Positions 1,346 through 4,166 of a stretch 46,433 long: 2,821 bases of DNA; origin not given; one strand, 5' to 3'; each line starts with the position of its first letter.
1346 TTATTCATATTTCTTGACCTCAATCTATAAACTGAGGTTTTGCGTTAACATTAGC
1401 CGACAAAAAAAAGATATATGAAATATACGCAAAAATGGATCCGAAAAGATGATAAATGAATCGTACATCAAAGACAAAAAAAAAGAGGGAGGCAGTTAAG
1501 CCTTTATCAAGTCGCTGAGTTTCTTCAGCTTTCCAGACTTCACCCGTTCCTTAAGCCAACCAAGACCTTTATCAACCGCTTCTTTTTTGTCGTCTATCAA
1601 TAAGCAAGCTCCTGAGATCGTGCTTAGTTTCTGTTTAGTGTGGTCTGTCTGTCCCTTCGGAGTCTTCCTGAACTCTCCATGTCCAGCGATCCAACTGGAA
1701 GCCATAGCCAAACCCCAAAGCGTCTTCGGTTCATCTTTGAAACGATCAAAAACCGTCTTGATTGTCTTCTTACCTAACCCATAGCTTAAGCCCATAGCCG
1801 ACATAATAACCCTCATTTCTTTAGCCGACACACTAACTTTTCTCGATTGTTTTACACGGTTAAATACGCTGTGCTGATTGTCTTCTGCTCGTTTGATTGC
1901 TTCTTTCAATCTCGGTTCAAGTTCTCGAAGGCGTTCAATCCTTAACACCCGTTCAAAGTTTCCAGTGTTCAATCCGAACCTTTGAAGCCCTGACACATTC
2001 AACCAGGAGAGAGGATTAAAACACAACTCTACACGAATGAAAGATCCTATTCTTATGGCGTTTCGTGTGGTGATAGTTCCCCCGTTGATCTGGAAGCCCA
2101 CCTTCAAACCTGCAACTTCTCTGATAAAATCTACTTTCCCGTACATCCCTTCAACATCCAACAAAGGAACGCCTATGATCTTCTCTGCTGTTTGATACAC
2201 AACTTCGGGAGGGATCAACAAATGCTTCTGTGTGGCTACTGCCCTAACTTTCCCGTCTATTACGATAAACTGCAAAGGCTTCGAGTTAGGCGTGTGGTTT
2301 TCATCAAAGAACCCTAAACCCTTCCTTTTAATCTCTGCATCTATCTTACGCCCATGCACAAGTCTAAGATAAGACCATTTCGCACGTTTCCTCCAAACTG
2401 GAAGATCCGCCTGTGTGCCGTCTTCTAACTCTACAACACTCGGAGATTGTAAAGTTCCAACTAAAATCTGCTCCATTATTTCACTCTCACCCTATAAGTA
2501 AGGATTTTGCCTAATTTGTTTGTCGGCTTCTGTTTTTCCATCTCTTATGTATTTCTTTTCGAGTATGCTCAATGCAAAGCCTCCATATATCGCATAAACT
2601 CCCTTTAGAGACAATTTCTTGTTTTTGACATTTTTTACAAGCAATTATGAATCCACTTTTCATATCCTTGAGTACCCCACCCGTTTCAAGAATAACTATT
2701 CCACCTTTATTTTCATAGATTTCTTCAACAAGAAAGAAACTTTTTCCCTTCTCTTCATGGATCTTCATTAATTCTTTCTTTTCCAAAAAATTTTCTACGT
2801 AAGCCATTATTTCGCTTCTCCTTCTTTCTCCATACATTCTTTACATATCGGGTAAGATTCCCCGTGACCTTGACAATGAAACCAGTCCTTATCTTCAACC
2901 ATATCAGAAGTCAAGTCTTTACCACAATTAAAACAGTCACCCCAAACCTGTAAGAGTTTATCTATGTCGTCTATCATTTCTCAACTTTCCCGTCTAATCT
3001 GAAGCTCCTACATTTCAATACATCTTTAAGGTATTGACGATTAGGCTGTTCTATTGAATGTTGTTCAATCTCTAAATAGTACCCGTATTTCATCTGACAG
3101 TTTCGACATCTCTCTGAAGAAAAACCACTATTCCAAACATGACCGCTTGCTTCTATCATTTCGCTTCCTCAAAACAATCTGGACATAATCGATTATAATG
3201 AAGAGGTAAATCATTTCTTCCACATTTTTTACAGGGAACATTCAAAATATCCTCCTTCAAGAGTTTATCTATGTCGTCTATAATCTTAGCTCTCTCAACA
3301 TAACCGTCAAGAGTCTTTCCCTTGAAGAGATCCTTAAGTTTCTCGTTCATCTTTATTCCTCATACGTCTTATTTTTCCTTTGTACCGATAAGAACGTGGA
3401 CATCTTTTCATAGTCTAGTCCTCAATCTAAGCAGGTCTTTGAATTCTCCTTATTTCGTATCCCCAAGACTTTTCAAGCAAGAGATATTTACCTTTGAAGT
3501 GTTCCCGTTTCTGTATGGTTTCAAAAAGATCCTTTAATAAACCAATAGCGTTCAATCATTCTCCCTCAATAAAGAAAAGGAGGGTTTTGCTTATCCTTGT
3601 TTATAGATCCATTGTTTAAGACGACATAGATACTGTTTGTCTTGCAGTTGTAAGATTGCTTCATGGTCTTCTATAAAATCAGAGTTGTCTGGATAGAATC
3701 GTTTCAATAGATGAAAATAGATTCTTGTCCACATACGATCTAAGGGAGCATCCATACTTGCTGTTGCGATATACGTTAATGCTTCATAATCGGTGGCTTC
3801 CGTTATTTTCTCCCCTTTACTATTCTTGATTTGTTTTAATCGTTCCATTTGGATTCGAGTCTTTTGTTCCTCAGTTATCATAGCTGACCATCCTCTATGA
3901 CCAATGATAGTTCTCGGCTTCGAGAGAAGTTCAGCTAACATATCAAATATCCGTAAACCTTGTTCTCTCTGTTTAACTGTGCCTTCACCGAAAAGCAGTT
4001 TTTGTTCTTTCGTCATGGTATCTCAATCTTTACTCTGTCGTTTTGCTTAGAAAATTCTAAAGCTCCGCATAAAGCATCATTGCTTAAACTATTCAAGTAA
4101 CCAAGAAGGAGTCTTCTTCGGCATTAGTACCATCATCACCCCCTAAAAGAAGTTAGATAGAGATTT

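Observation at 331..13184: Element-specific bipartite motif GCAAAAY-N7-TATAGR upstream of at least 10 leftward early-type genes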

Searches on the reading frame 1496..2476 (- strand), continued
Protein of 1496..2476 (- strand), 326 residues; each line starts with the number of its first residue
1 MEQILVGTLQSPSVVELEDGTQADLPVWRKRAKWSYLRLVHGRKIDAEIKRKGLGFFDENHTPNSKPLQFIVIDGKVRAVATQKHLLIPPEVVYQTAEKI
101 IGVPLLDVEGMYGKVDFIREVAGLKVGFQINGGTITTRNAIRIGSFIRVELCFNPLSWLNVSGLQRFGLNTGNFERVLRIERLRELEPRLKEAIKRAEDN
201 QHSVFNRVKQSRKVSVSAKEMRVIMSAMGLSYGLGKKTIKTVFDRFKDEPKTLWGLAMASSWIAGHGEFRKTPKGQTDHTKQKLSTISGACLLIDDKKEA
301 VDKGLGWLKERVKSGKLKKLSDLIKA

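Call 86: predict_structure(alignment_id=A1)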
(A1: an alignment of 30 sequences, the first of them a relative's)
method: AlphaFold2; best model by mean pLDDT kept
length: 326 residues; sequences in the alignment: 30
mean_pLDDT: 91.3   pTM: 0.84
mean pLDDT of the five models: 91.3, 90.6, 90.6, 88.0, 87.7
residues with pLDDT >= 90: 244; 70-90: 73; 50-70: 7; < 50: 2
segments of 3 or more residues with pLDDT < 50: none
pLDDT, mean of each block of 10 residues (from residue 1): 90 94 95 92 91 86 90 91 88 97 95 95 93 84 94 91 91 89 93 95 93 96 96 92 96 98 93 84 96 96 95 78 51
secondary structure, 60 per line:
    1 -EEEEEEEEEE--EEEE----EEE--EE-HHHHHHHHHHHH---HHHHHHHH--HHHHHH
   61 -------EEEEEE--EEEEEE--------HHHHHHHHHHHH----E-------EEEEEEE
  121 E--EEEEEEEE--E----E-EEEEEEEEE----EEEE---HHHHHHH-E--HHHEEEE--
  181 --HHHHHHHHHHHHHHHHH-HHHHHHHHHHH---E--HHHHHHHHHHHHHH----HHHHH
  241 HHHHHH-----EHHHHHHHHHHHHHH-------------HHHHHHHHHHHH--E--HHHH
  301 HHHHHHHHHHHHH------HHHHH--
elements in order: E2-11 E14-17 E22-24 H30-41 H45-52 H55-60 E68-73 E76-81 H90-101 E114-121 E124-131 E141-149 E154-157 H161-167 E175-178 H183-199 H201-211 H218-231 H236-246 H253-266 H280-291 H297-313 H320-324

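Call 89: fold_search(model_id=the predicted structure, library=pdb)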
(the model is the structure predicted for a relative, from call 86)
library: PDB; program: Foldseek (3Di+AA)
matches with E <= 10: 139; with E <= 0.001: 0
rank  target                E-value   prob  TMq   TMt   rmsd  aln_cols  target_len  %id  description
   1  5jtg_E                5.9e-02  0.11  0.12  0.12  18.1       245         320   14  Crystal structure of Thermotoga maritima mutant D89K/D253K (released 2017-01-25)
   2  5jtg_C                6.9e-02  0.11  0.12  0.12  18.0       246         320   14  Crystal structure of Thermotoga maritima mutant D89K/D253K (released 2017-01-25)
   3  3n72_B                7.5e-01  0.04  0.09  0.16  17.5       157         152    8  Crystal Structure of Aha-1 from plasmodium falciparum, PFC0270w (released 2010-07-21)
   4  8tmc_E                8.8e-01  0.04  0.12  0.12  17.2       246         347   17  Cryo-EM structure of CorA in complex with conformation-specific synthetic antibody C12 and 20 mM MgCl2, State MG20-2 (released 2025-02-12)
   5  1vol_A                1.5e+00  0.28  0.16  0.24  10.4       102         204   11  TFIIB (HUMAN CORE DOMAIN)/TBP (A.THALIANA)/TATA ELEMENT TERNARY COMPLEX (released 1996-11-08)
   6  1v4i                  1.6e+00  0.06  0.09  0.10  15.8       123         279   11  Crystal Structure of Octaprenyl Pyrophosphate Synthase from Hyperthermophilic Thermotoga maritima F132A mutant (released 2004-03-02)
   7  8ucs_C                1.8e+00  0.03  0.08  0.09  22.4       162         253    9  Cryo-EM structure of the flagellar MotAB stator bound to FliG (released 2024-01-24)
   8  5idu_A                2.0e+00  0.02  0.11  0.10  18.9       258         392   14  Crystal structure of an acyl-CoA dehydrogenase domain protein from Burkholderia phymatum bound to FAD (released 2016-03-09)
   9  4oqd_C                2.1e+00  0.06  0.11  0.14  12.4       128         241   16  Crystal structure of the tylM1 N,N-dimethyltransferase in complex with SAH and TDP-Qui3NMe2 (released 2014-02-26)
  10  9arl_C                2.2e+00  0.02  0.16  0.11  13.9       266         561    8  CryoEM structure of BoNT-NTNH-OrfX2 complex from Clostridium botulinum strain A1-ST7B, major class (released 2025-01-22)
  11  6sj9_A                2.2e+00  0.01  0.09  0.05  20.8       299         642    8  Proteasome accessory factor B/C (PafBC) of Arthrobacter aurescens (released 2019-10-16)
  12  4zsv_A                2.3e+00  0.02  0.13  0.14  19.8       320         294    8  Structure of a fusion protein with a helix linker, 2ARH-3-3KAW-1.0 (released 2015-08-19)
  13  8s5n_M                2.5e+00  0.06  0.11  0.13  14.0       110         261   15  RNA polymerase II core initially transcribing complex with an ordered RNA of 12 nt (released 2024-04-10)
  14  7egb_R                3.0e+00  0.10  0.13  0.17  13.1       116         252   12  TFIID-based holo PIC on SCP promoter (released 2021-05-05)
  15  6kf8_C                3.0e+00  0.08  0.11  0.36  12.3        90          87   14  OsACBP2 in complex with C18:3-CoA (released 2020-10-21)
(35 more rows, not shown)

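Call 93: fold_search(model_id=the predicted structure, library=viral)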
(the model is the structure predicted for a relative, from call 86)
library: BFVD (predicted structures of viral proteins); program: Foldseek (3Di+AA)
matches with E <= 10: 307; with E <= 0.001: 22
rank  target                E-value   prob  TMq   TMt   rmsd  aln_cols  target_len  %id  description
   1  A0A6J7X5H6            7.2e-10  1.00  0.50  0.49   8.0       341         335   13  DUF932 domain-containing protein [uncultured Caudovirales phage]
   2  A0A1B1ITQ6            8.7e-09  1.00  0.55  0.45  10.9       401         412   11  (no name in the UniProt tables at hand)
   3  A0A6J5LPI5            1.7e-08  1.00  0.51  0.45   9.8       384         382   15  DUF932 domain-containing protein [uncultured Caudovirales phage]
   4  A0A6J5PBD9            2.5e-08  1.00  0.59  0.56   7.0       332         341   11  DUF932 domain-containing protein [uncultured Caudovirales phage]
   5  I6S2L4                2.1e-07  1.00  0.54  0.49   7.5       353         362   12  (no name in the UniProt tables at hand)
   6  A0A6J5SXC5            8.3e-07  1.00  0.40  0.37  12.2       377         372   12  Uncharacterized protein [uncultured Caudovirales phage]
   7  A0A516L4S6            9.2e-07  1.00  0.52  0.40  10.2       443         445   11  (no name in the UniProt tables at hand)
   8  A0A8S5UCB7            1.6e-06  1.00  0.40  0.42  10.3       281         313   10  Uncharacterized protein [Siphoviridae sp. ctgN495]
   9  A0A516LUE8            9.6e-06  1.00  0.41  0.42   8.6       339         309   11  (no name in the UniProt tables at hand)
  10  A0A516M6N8            6.8e-05  1.00  0.38  0.40  11.5       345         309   11  (no name in the UniProt tables at hand)
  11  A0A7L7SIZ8            1.2e-04  1.00  0.31  0.31  13.5       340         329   14  (no name in the UniProt tables at hand)
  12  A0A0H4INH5            1.2e-04  0.98  0.24  0.18  18.5       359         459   12  Uncharacterized protein [Stenotrophomonas phage IME-SM1]
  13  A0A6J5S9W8            1.5e-04  1.00  0.42  0.44   8.7       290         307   12  LGT_TIGR03299, phage/plasmid-like protein TIGR03299 [uncultured Caudovirales phage]
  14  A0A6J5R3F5            1.6e-04  1.00  0.32  0.32  15.5       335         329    9  LGT_TIGR03299, phage/plasmid-like protein TIGR03299 [uncultured Caudovirales phage]
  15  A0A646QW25            2.1e-04  1.00  0.43  0.43   8.8       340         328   11  (no name in the UniProt tables at hand)
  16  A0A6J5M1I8            2.3e-04  1.00  0.40  0.41   8.5       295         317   12  LGT_TIGR03299, phage/plasmid-like protein TIGR03299 [uncultured Caudovirales phage]
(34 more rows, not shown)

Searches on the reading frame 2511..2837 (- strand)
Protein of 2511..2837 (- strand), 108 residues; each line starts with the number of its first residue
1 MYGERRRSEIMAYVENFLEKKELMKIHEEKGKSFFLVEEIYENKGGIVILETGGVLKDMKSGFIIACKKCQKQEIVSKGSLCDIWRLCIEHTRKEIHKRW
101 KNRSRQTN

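Call 60: search_protein_families(library=pfam, proteins=[window:2511-2837:-], max_evalue=0.1)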
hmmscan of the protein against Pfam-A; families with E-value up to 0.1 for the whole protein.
window:2511-2837:- (108 aa): 2 families
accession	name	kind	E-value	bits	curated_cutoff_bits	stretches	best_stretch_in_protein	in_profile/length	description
PF21817.3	CapR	-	0.05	14.2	24.2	1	35-80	4-49/67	CapR homology domain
PF05484.17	LRV_FeS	-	0.053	13.9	27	1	62-93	6-36/53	LRV protein FeS4 cluster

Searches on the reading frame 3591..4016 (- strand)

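Call 16: search_protein_families(library=pfam, proteins=[window:3591-4016:-], max_evalue=0.05)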
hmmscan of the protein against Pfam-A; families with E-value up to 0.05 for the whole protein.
window:3591-4016:- (141 aa): 1 family
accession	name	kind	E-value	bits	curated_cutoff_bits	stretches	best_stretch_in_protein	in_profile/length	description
PF15199.11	DAOA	-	0.0016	19.3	27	1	66-100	29-63/82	D-amino acid oxidase activator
